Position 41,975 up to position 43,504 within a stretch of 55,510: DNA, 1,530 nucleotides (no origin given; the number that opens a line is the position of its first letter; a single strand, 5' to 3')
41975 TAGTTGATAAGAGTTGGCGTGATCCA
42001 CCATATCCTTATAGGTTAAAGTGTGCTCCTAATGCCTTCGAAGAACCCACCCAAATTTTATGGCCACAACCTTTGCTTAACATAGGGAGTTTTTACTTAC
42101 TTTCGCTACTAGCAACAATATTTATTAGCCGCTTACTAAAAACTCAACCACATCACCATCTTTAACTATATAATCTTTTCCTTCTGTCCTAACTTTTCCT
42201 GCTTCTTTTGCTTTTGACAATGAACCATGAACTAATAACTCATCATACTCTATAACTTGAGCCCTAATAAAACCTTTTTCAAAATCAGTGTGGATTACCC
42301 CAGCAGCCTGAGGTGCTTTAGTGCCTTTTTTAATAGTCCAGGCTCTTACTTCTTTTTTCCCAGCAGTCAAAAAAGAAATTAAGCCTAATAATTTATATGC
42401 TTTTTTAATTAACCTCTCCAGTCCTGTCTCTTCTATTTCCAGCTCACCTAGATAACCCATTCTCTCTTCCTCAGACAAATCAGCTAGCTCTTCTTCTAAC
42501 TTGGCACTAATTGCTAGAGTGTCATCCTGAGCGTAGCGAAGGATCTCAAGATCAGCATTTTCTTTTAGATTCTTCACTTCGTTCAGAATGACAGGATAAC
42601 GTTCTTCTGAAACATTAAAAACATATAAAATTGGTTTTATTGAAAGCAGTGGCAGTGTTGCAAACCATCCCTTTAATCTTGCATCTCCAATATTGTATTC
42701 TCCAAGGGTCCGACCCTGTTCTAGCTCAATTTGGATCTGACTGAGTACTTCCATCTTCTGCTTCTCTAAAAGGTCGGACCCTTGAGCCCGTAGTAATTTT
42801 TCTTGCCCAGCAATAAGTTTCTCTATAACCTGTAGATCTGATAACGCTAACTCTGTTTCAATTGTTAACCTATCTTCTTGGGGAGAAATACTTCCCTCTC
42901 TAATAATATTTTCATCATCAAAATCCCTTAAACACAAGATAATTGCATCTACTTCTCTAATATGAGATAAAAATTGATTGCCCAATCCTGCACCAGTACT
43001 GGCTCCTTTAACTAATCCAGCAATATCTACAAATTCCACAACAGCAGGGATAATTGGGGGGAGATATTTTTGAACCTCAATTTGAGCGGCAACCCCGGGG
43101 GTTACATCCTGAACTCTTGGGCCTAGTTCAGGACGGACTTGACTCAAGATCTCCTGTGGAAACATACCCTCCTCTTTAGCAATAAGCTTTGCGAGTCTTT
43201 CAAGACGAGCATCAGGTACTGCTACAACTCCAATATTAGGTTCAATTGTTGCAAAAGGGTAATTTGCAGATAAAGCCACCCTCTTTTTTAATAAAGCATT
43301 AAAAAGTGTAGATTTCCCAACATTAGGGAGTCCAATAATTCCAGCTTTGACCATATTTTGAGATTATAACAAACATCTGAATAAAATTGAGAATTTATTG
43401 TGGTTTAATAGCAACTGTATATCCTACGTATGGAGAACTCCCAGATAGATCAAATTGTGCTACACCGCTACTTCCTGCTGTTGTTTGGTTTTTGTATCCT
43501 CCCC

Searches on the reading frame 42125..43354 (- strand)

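Call 50: search_protein_families(library=pfam, proteins=[window:42125-43354:-], max_evalue=0.001)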
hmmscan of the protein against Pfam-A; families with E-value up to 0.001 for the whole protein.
window:42125-43354:- (409 aa): 3 families
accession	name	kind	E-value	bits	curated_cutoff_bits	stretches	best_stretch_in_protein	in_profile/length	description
PF06071.19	YchF-GTPase_C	-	2.3e-38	130.6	27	1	325-406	1-82/84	Protein of unknown function (DUF933)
PF01926.29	MMR_HSR1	-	1.5e-19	70.6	21.9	1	4-153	2-86/113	50S ribosome-binding GTPase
PF02421.24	FeoB_N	-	7.3e-06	26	27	1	5-46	4-44/156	Ferrous iron transport protein B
